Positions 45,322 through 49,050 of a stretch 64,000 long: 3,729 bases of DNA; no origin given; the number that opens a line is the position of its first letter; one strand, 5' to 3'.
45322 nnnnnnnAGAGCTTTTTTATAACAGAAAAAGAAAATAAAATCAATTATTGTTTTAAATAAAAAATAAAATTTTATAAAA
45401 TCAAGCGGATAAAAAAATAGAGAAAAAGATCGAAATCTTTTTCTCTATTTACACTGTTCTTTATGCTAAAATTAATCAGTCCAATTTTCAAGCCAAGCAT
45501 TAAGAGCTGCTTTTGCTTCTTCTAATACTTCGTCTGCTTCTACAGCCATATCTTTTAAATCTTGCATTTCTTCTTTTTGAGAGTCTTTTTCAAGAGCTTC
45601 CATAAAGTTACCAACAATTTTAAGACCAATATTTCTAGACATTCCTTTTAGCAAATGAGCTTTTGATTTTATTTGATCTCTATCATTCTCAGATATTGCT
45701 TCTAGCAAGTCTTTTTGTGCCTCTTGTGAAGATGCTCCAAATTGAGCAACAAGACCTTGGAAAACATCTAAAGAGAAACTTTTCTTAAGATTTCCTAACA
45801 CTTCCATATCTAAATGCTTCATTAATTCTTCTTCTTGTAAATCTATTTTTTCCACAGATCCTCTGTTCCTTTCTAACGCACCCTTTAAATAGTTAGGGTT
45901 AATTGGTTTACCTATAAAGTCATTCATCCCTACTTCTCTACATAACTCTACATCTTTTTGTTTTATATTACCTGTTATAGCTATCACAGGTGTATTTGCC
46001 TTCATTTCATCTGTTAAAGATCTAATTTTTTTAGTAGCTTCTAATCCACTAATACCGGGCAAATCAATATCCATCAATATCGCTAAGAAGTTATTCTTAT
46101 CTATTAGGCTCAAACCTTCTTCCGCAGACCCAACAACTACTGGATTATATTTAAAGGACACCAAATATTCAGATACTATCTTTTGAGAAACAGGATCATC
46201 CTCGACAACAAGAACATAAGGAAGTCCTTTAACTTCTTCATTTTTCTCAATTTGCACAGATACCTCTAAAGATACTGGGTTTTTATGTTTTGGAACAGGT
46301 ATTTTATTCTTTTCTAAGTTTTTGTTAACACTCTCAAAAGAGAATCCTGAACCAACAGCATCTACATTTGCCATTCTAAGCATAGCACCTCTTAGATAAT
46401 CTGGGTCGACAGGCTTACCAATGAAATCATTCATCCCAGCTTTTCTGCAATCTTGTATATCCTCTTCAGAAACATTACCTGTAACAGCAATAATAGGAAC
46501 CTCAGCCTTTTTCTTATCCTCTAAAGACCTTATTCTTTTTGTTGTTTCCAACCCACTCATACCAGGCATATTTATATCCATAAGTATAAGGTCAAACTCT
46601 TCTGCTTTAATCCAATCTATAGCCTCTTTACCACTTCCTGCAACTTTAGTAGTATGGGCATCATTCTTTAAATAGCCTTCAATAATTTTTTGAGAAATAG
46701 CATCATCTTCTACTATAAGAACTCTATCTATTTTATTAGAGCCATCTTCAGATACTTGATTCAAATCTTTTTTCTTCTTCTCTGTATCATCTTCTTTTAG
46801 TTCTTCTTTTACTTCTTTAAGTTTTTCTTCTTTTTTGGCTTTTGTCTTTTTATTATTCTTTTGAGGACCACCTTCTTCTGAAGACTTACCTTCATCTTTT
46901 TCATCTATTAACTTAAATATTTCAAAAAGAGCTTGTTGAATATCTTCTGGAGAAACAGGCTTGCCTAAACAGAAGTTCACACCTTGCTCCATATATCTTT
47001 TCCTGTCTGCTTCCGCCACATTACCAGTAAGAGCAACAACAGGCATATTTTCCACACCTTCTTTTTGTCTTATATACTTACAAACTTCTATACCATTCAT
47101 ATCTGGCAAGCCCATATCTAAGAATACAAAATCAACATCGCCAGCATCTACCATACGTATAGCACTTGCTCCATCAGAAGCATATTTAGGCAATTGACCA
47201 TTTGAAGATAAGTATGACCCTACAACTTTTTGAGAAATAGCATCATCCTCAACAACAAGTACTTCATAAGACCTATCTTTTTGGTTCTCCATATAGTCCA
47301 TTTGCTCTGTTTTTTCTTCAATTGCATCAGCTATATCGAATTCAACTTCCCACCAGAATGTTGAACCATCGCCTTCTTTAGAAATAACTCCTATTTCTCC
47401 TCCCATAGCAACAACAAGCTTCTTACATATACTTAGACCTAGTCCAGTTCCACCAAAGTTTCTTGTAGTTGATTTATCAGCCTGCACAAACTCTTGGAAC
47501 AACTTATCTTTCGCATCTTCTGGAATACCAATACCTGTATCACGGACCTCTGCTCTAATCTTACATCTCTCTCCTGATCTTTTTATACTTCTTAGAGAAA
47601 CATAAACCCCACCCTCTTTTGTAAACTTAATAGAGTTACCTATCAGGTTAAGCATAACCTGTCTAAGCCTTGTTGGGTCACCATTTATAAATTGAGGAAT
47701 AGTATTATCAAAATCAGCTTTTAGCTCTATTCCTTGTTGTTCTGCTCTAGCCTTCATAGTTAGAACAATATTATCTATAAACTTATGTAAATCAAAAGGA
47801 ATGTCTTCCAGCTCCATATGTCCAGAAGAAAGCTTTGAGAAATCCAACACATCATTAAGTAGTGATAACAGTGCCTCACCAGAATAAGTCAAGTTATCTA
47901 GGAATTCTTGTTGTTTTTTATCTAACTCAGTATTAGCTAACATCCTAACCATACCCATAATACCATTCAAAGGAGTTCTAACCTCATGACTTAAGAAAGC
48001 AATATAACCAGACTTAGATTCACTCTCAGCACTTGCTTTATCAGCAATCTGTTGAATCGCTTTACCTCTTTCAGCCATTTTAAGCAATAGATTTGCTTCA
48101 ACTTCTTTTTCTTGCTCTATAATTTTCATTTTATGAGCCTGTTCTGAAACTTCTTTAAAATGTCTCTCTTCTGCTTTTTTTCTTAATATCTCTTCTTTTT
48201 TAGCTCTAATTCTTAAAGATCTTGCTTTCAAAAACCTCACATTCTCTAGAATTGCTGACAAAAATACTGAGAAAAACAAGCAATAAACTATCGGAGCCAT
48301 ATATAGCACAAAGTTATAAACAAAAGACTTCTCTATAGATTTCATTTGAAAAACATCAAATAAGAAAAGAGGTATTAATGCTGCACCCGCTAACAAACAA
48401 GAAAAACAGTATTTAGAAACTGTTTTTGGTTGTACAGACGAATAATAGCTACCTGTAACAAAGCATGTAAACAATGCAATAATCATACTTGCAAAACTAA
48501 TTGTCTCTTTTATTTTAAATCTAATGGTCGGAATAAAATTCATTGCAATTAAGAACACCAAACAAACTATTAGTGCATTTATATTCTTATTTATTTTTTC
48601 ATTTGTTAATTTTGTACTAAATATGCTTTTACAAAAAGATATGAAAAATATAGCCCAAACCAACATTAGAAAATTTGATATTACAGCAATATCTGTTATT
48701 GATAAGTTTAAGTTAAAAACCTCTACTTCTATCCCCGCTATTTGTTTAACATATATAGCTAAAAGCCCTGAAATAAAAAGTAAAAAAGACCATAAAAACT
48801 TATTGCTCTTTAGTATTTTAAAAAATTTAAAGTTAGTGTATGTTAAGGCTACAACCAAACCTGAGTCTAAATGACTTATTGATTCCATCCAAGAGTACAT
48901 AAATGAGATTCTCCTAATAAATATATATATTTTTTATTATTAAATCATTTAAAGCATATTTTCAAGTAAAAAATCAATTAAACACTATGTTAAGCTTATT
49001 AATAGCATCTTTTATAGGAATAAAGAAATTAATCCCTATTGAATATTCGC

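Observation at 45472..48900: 1142-aa hybrid histidine kinase with three tandem receiver domains and a terminal Hpt: a complete phosphorelay in one polypeptide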

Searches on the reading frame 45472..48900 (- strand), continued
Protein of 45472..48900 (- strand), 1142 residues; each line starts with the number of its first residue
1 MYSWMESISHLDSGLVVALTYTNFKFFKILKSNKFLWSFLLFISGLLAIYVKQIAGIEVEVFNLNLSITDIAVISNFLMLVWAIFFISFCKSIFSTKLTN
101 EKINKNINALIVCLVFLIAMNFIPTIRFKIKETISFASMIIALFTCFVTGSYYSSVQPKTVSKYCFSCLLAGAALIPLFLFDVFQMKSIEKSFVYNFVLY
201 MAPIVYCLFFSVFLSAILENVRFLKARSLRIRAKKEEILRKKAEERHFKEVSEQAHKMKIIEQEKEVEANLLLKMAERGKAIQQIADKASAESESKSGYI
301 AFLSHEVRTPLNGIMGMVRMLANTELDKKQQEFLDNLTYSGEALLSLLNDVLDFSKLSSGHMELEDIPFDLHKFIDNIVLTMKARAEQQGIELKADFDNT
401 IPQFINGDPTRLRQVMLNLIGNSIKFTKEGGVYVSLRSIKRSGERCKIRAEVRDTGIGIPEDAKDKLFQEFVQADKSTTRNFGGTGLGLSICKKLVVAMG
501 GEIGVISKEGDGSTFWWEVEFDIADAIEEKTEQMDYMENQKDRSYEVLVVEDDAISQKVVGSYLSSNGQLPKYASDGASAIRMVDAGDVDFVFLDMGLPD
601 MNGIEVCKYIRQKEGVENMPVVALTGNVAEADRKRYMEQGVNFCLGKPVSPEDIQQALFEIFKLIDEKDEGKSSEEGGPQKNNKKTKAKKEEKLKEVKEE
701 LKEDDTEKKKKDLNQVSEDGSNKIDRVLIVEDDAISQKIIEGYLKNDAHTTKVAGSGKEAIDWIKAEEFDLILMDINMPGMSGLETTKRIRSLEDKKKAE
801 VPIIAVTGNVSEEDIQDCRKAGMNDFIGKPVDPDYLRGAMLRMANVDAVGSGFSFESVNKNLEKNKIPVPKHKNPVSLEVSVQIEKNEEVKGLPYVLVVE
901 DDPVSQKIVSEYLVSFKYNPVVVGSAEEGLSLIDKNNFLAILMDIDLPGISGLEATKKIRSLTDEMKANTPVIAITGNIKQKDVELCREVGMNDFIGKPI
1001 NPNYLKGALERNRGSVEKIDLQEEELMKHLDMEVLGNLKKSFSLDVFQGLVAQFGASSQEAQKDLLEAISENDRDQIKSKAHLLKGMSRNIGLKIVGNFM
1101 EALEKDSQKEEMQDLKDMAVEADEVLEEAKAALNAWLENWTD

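Call 48: predict_structure(alignment_id=A3)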
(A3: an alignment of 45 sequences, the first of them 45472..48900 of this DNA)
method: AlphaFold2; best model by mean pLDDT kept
length: 1142 residues; sequences in the alignment: 45
mean_pLDDT: 78.5   pTM: 0.37
mean pLDDT of the five models: 78.5, 78.3, 77.8, 77.7, 77.1
residues with pLDDT >= 90: 389; 70-90: 484; 50-70: 109; < 50: 160
segments of 3 or more residues with pLDDT < 50: 183-186, 252-291, 474-483, 669-721, 848-893, 1014-1020
pLDDT, mean of each block of 10 residues (from residue 1): 56 80 88 91 87 71 70 84 88 76 87 86 78 79 83 73 67 60 52 73 85 87 87 87 73 43 37 33 44 59 72 80 76 78 75 76 84 89 85 93 90 91 88 94 89 90 79 47 63 90 91 94 71 63 87 90 91 96 94 95 96 95 92 93 92 89 72 35 32 36 32 35 81 91 90 95 95 92 95 93 89 84 90 87 64 43 33 29 34 76 92 90 96 93 96 97 90 91 89 93 89 51 74 88 87 91 93 92 91 92 89 87 87 87 67
secondary structure, 60 per line:
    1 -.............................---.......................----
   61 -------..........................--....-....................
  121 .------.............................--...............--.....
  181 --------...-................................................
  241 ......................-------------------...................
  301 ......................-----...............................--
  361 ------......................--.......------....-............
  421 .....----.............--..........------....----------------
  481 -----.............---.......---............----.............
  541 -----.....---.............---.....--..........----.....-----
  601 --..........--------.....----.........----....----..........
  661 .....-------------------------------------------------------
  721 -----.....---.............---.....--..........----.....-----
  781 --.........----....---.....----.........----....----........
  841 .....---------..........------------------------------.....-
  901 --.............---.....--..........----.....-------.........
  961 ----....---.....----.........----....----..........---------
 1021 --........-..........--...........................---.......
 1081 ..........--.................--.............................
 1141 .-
elements in order (helices of 4 or more, strands of 3 or more residues): H2-30 H34-56 H68-93 H96-99 H101-121 H128-156 H159-173 H176-180 H193-262 H282-322 H328-358 E367-370 H371-388 E391-397 E404-407 H409-425 E430-442 E445-454 H461-464 H486-498 E502-508 E512-523 H528-540 E546-550 H554-566 E570-574 H577-586 E591-595 H603-612 E621-625 H630-638 E643-646 H651-665 E726-730 H734-746 E750-754 H757-766 E771-775 H783-791 H796-799 E803-807 H812-820 E825-828 H833-845 H855-864 E895-899 H903-915 E919-923 H926-935 E940-944 H952-960 H965-968 E972-976 H981-989 E994-997 H1002-1011 H1023-1029 H1032-1041 H1044-1070 H1074-1090 H1094-1109 H1112-1141

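Call 53: find_encoding_contigs(protein=P0011, flank=10000, max_places=1)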
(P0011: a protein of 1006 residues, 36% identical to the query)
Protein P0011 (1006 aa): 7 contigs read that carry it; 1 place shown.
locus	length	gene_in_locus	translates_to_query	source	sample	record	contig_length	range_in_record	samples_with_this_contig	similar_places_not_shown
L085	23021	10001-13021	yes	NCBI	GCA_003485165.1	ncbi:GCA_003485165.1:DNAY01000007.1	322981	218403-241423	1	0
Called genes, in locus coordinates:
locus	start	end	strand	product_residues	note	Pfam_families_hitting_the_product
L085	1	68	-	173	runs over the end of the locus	-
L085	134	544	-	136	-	-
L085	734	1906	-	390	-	PF00482:T2SSF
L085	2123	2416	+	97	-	PF00830:Ribosomal_L28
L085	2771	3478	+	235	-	-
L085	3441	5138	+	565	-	PF00263:Secretin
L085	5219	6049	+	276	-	-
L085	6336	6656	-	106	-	-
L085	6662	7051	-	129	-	PF00543:P-II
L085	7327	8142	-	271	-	PF01066:CDP-OH_P_transf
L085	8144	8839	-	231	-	PF02666:PS_Dcarbxylase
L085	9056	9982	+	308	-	PF00072:Response_reg, PF00990:GGDEF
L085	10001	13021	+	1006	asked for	PF00512:HisKA, PF02518:HATPase_c, PF00072:Response_reg, PF01627:Hpt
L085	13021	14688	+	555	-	PF01979:Amidohydro_1, PF07969:Amidohydro_3 (faint), PF13382:Adenine_deam_C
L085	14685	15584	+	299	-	PF13191:AAA_16 (faint), PF23569:NBD_SMAX1 (weak), PF00004:AAA (weak), PF17871:AAA_lid_9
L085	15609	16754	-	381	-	PF02518:HATPase_c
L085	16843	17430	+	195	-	PF02245:Pur_DNA_glyco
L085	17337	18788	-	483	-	PF01425:Amidase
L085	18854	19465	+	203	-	-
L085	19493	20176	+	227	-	PF13606:Ank_3 (faint), PF12796:Ank_2, PF00023:Ank (weak), PF13637:Ank_4 (weak)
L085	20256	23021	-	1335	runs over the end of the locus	PF03797:Autotransporter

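Call 54: find_encoding_contigs(protein=P0005, flank=10000, max_places=1)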
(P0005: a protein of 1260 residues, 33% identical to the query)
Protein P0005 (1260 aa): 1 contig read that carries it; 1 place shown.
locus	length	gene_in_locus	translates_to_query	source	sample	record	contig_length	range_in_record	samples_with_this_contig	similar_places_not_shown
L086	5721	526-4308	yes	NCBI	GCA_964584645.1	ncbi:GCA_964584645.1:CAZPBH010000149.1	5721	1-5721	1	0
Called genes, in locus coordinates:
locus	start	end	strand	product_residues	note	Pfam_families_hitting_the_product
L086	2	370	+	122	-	?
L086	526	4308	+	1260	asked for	PF00512:HisKA, PF02518:HATPase_c, PF00072:Response_reg, PF01627:Hpt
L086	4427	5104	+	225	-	PF00857:Isochorismatase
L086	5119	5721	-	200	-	?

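Call 55: find_encoding_contigs(protein=P0002, flank=10000, max_places=1)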
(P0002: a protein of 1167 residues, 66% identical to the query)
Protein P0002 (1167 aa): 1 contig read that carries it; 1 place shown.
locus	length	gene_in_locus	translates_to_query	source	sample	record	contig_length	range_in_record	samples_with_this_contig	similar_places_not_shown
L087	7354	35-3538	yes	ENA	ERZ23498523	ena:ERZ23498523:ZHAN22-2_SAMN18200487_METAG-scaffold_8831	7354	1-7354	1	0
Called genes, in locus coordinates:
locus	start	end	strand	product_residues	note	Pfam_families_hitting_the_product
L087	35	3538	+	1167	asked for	PF00512:HisKA, PF02518:HATPase_c, PF00072:Response_reg, PF01627:Hpt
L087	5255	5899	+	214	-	PF00005:ABC_tran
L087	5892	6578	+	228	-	PF01458:SUFBD_core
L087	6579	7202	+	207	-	PF05099:TerB, PF00226:DnaJ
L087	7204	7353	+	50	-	?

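Call 56: search_protein_families(library=pfam, proteins=[L086:2-370:+, L085:9056-9982:+, L086:5119-5721:-], max_evalue=0.01)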
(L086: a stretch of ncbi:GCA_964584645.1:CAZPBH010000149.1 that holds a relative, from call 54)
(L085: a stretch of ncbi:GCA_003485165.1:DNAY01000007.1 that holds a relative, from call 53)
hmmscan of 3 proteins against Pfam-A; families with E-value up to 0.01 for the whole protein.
L086:2-370:+ (122 aa): 1 family
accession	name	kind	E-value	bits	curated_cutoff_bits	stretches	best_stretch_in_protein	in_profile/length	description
PF13714.12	PEP_mutase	-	7.1e-05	22.9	31.5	1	2-75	165-232/240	Phosphoenolpyruvate phosphomutase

L085:9056-9982:+ (308 aa): 4 families
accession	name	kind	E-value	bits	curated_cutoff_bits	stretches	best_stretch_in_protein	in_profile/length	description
PF00990.26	GGDEF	-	1.1e-31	110.2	23.8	1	146-302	3-160/161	Diguanylate cyclase, GGDEF domain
PF00072.30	Response_reg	-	2.8e-26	92.3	30.2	1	6-119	1-109/111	Response regulator receiver domain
PF22335.1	Cas10-Cmr2_palm2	-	2.5e-05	24.8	27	1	226-304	59-132/133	Cas10/Cmr2, second palm domain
PF17853.6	GGDEF_2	-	0.0048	17.6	24.5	0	173-294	19-115/116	GGDEF-like domain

L086:5119-5721:- (200 aa): 1 family
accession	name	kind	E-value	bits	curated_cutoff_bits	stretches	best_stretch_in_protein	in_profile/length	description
PF01544.23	CorA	-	1.1e-40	140.2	27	1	7-192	101-290/292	CorA-like Mg2+ transporter protein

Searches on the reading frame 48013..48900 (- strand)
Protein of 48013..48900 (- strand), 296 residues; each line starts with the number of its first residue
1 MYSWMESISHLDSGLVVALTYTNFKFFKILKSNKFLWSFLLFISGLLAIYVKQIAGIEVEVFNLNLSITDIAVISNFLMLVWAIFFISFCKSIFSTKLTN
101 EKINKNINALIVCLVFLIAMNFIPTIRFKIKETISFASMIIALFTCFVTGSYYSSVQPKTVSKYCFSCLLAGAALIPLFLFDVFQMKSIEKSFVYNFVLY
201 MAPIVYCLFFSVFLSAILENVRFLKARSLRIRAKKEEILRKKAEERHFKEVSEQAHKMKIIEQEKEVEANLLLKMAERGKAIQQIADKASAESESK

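Call 23: search_protein_families(library=pfam, proteins=[window:48013-48900:-], max_evalue=10)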
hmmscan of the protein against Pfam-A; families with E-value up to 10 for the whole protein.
seq(296 aa): 1 family
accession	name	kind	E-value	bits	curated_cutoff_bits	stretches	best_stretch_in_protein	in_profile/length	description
PF25464.1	DUF7900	-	1.4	10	27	1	221-296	24-96/97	Domain of unknown function (DUF7900)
